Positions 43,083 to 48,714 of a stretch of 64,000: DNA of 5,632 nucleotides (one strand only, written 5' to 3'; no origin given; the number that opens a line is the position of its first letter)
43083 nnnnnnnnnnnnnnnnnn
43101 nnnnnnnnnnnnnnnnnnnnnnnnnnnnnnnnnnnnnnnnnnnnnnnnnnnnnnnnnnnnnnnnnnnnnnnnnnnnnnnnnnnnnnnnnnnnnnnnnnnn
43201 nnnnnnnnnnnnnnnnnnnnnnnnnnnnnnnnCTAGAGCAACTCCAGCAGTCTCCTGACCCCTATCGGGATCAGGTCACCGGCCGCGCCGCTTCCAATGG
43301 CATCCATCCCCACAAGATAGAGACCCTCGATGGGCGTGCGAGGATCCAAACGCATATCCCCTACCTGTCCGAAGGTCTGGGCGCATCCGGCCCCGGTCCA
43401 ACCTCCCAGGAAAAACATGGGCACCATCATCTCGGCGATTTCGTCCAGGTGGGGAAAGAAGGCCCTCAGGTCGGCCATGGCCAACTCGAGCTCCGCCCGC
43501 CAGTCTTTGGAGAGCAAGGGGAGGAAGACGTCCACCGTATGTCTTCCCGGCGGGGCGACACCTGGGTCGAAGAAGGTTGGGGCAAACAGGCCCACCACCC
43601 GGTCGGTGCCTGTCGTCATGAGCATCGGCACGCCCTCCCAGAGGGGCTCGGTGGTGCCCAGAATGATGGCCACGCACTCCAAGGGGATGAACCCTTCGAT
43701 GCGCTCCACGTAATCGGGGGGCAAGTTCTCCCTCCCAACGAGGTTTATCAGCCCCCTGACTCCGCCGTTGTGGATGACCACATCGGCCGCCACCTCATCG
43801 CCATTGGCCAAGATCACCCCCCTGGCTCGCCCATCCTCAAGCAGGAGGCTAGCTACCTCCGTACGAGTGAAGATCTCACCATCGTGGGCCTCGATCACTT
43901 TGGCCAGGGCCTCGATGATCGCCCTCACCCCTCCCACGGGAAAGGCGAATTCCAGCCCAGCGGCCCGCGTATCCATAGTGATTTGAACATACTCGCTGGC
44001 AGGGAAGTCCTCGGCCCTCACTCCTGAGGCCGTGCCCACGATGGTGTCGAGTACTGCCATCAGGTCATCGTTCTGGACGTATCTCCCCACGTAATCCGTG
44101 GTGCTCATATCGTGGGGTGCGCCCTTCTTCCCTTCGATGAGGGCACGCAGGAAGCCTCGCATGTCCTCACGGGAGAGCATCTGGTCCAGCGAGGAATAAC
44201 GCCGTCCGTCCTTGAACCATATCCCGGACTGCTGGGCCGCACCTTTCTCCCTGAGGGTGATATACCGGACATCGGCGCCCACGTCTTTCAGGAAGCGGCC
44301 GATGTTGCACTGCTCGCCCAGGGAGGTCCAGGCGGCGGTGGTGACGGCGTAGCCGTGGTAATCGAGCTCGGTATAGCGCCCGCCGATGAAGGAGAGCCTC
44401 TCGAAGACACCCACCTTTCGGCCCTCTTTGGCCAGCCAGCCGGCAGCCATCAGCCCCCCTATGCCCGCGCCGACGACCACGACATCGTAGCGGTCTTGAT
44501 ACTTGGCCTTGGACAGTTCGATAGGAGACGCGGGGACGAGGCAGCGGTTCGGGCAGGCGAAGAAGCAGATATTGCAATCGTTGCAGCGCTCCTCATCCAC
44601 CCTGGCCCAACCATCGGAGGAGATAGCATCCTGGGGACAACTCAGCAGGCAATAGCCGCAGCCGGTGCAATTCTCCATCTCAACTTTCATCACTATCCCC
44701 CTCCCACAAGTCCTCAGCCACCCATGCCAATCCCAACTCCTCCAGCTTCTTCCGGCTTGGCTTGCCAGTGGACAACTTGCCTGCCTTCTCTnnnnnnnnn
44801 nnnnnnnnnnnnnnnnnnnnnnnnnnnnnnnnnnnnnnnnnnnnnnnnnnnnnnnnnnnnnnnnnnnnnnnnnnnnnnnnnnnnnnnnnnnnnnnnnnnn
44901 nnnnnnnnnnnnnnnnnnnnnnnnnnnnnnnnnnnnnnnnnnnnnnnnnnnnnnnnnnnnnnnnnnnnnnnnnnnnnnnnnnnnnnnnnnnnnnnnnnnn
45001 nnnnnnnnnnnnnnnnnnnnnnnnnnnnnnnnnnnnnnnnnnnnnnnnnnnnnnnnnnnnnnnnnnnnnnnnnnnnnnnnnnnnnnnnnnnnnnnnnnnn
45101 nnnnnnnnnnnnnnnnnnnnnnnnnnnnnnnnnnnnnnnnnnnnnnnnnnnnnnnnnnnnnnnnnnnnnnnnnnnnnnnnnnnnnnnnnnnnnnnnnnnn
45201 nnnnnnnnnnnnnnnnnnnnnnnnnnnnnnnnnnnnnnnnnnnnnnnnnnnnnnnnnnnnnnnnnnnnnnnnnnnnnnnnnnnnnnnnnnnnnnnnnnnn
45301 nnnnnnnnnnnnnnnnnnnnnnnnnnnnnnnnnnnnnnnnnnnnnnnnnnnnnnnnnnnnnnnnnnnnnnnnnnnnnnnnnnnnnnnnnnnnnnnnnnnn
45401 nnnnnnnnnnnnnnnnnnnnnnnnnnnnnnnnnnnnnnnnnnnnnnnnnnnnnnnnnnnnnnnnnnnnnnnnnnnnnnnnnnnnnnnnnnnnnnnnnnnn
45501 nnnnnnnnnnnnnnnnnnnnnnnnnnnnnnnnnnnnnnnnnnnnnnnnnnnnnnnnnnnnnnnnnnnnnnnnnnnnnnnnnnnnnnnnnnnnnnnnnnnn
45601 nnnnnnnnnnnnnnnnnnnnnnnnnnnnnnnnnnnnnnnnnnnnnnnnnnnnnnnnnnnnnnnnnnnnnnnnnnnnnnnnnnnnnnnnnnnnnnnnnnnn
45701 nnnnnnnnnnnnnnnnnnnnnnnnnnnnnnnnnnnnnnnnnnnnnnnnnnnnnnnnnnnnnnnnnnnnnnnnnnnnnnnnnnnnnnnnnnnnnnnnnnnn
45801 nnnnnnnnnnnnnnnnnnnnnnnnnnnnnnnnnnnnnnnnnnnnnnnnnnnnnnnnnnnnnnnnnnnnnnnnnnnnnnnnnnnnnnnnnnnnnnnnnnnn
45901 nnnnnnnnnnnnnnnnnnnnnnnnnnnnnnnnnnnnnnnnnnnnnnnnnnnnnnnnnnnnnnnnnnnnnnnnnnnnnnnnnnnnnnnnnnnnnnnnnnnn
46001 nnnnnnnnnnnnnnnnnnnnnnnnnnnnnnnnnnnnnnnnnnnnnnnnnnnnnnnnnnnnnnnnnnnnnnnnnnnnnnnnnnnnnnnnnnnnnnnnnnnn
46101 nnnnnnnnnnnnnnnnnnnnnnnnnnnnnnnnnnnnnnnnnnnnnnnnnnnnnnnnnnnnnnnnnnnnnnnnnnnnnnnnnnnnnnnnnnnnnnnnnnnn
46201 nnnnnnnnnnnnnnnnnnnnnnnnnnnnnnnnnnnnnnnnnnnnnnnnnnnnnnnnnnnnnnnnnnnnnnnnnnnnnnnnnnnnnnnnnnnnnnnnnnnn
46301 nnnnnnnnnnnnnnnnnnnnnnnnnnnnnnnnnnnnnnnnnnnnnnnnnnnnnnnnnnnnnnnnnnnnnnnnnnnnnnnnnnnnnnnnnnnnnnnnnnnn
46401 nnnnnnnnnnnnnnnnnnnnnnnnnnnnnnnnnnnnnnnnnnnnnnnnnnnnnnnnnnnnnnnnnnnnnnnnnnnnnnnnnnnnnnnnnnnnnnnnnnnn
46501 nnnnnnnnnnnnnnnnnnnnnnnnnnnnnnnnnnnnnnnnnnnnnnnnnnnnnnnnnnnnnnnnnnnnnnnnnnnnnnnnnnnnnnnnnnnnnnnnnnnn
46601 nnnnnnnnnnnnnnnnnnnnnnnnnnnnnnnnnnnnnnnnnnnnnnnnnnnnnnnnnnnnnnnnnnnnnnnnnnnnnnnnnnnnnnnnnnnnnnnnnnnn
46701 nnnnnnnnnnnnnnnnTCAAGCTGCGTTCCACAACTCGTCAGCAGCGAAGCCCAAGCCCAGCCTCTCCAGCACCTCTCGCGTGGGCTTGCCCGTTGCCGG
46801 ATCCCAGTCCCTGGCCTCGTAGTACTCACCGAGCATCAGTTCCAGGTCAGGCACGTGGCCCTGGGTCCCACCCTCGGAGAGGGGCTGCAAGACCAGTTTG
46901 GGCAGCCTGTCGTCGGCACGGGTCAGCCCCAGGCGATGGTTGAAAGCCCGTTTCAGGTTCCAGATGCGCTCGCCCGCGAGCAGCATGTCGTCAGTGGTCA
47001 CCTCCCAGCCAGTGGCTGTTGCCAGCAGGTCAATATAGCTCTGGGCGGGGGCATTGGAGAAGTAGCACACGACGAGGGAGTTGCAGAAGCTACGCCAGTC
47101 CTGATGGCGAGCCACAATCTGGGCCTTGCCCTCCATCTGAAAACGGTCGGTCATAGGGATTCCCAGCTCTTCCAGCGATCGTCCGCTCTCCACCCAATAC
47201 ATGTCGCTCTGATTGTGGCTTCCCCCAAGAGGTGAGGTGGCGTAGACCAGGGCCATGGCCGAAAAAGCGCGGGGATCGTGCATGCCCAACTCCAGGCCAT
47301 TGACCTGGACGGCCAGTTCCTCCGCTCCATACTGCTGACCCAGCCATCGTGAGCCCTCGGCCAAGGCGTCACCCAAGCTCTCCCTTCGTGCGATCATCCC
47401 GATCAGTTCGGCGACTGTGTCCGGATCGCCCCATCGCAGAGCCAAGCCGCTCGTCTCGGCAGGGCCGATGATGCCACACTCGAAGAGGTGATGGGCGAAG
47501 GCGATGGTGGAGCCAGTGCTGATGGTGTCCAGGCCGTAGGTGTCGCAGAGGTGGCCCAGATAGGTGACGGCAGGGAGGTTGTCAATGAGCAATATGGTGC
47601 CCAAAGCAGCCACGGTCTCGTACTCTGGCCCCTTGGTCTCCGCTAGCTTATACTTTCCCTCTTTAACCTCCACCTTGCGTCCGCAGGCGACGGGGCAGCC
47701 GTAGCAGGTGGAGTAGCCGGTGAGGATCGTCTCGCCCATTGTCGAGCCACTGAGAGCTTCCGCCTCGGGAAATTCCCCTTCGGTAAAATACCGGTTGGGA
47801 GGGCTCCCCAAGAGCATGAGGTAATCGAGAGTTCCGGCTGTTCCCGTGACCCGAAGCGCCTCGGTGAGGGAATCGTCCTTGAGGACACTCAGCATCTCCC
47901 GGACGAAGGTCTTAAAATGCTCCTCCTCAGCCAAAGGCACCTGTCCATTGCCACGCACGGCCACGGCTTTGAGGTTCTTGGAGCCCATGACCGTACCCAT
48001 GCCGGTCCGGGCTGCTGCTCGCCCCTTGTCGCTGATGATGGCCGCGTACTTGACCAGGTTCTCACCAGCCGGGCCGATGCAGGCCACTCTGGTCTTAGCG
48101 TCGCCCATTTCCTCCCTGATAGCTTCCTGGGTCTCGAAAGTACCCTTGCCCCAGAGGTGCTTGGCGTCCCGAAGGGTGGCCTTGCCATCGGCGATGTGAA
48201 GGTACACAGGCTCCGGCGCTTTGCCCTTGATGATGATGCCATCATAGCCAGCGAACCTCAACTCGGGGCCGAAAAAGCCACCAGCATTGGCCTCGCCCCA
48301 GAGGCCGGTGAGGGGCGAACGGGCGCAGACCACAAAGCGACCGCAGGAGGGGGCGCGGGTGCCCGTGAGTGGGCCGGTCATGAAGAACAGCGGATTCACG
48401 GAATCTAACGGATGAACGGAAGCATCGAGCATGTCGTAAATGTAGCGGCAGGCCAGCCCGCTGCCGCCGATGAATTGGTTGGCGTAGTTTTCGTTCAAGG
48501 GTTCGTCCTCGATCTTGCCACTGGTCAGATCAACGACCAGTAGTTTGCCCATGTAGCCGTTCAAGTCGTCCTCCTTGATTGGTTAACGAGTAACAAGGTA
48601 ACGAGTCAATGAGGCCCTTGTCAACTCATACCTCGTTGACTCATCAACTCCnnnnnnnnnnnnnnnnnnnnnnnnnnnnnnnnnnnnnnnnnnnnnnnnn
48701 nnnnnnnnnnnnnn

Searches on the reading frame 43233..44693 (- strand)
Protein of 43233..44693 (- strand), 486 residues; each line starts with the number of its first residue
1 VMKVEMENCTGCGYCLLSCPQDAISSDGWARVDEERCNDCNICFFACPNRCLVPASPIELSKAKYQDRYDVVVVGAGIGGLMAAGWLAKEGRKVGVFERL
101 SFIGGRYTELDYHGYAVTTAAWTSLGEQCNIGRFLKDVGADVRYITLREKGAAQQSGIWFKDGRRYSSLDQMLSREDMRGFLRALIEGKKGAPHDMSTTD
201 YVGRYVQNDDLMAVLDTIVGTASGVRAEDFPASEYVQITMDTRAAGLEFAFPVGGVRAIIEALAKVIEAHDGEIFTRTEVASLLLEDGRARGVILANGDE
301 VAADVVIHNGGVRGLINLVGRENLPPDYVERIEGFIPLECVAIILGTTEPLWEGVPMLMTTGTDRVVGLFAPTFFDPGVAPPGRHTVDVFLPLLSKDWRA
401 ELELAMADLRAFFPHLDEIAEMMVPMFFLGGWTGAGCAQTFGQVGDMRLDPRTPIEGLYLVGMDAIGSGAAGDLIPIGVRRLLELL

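Call 96: search_protein_families(library=pfam, proteins=[window:43233-44693:-], max_evalue=0.00001)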
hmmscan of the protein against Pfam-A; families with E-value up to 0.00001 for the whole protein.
window:43233-44693:- (486 aa): 10 families
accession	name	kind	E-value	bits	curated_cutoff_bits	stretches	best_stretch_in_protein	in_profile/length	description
PF01593.30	Amino_oxidase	-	9.8e-19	68.4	19.8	1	78-464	1-419/443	Flavin containing amine oxidoreductase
PF00890.30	FAD_binding_2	-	1.3e-10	41.5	20.4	0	70-105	1-36/414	FAD binding domain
PF00037.32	Fer4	-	1.4e-10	41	21.1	1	3-25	2-24/24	4Fe-4S binding domain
PF13450.12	NAD_binding_8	-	1.4e-08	35.3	21.9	1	73-136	1-66/68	NAD(P)-binding Rossmann-like domain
PF12797.12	Fer4_2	-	1.6e-08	34.4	24.5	0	2-20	3-21/22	4Fe-4S binding domain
PF12837.12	Fer4_6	-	1.8e-08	34.3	25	0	2-24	2-24/24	4Fe-4S binding domain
PF12831.13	FAD_oxidored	-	2.3e-08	34.2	27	1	70-109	1-40/416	FAD dependent oxidoreductase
PF01266.30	DAO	-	3.8e-08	33.7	27.9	1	70-313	1-205/353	FAD dependent oxidoreductase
PF03486.20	HI0933_like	-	3.4e-07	30.4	50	0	70-104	2-36/244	HI0933-like protein Rossmann domain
PF14697.11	Fer4_21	-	1.6e-06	28.6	35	1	4-52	3-57/59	4Fe-4S dicluster domain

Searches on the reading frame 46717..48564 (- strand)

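Call 96: search_protein_families(library=pfam, proteins=[window:46717-48564:-], max_evalue=0.00001)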
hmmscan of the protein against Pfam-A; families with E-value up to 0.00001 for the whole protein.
window:46717-48564:- (615 aa): 2 families
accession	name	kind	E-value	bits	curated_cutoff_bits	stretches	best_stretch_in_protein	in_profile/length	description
PF01314.23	AFOR_C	-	6.1e-126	421.1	27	1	221-604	3-385/385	Aldehyde ferredoxin oxidoreductase, domains 2 & 3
PF02730.20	AFOR_N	-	8e-85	284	29.8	1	6-205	1-198/199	Aldehyde ferredoxin oxidoreductase, N-terminal domain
